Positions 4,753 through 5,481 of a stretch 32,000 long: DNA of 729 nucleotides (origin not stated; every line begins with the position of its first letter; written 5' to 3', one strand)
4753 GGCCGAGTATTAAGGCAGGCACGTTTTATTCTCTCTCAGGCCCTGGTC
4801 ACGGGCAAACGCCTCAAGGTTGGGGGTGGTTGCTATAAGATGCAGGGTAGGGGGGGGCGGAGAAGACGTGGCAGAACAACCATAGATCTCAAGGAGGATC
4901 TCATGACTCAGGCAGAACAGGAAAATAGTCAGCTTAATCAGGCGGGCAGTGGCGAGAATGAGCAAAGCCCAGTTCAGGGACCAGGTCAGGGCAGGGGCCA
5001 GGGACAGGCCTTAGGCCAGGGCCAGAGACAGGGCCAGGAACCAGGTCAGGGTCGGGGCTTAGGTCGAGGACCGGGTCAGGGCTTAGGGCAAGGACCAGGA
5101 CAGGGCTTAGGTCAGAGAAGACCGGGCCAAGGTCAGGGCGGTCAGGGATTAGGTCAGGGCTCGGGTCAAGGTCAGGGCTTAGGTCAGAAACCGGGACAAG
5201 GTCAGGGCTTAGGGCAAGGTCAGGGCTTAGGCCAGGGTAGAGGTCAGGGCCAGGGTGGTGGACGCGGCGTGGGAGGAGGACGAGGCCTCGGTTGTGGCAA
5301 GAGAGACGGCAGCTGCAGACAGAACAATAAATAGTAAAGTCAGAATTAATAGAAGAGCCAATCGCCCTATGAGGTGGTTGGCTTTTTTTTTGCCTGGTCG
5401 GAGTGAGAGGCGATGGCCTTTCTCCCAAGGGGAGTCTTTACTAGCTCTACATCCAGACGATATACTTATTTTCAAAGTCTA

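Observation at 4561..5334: DUF134-type HTH protein fused in frame to a GQG(L/R)GQ repeat array, with an internal RBS and ATG retained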

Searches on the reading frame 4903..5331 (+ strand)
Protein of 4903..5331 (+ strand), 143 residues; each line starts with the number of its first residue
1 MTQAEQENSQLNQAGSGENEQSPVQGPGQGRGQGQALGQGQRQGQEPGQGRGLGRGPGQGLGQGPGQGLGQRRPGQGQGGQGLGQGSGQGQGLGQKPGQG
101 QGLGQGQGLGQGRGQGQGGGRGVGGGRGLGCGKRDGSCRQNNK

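Call 3: search_protein_families(library=pfam, proteins=[window:4903-5331:+], max_evalue=1)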
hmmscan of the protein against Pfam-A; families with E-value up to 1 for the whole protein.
window:4903-5331:+ (143 aa): 1 family
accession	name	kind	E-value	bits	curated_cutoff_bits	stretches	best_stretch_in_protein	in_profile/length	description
PF22807.2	TrAA12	-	0.23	10.1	30.9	0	21-71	380-430/463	TrAA12-like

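Call 4: search_protein_families(library=ncbifam, proteins=[window:4903-5331:+], max_evalue=1)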
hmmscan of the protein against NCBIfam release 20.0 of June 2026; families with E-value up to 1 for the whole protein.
window:4903-5331:+ (143 aa): 1 family
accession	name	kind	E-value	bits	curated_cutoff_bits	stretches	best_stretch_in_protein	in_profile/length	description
NF033849.1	ser_rich_anae_1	subfamily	0.0015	15.9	650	1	17-130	461-571/1163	serine-rich protein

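Call 50: find_homologous_proteins(query=window:4903-5331:+, max_evalue=0.001)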
Query window:4903-5331:+ (143 aa): 1 proteins with E <= 0.001 among 7837 candidates.
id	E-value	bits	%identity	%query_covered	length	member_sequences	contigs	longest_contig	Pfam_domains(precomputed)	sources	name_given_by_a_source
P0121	8.2e-4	37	32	33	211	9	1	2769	PF13405.13,PF13499.13,PF13202.13,PF00036.39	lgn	-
